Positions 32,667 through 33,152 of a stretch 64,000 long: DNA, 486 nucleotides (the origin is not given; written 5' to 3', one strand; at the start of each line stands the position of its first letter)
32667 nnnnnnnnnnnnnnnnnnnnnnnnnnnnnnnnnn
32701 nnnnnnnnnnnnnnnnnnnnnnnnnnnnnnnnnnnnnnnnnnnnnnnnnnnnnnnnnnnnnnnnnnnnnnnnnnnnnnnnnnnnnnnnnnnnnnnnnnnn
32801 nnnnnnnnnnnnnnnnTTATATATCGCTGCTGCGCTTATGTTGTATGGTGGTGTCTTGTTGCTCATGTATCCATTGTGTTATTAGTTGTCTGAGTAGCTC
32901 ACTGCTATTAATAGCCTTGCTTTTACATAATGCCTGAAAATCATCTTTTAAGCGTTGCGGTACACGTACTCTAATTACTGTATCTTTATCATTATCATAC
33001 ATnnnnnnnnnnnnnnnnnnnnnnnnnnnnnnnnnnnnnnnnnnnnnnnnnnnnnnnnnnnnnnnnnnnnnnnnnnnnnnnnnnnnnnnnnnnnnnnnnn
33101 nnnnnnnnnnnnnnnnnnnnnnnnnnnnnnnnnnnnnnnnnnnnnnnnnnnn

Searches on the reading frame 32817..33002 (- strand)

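Call 45: search_protein_families(library=pfam, proteins=[window:32817-33002:-], max_evalue=0.01)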
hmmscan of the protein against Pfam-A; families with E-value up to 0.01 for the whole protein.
window:32817-33002:- (61 aa): 4 families
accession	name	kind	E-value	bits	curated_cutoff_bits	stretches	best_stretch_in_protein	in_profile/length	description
PF01402.27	RHH_1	-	0.00048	20.4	20.5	1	10-45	2-37/39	Ribbon-helix-helix protein, copG family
PF19839.5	RHH_9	-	0.0015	18.8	23.4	1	14-48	12-46/65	Ribbon-helix-helix protein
PF19807.5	DUF6290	-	0.0018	18.9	27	1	8-56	2-50/72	Family of unknown function (DUF6290)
PF10723.15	RepB-RCR_reg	-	0.0094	16.3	21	0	10-43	42-75/81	Replication regulatory protein RepB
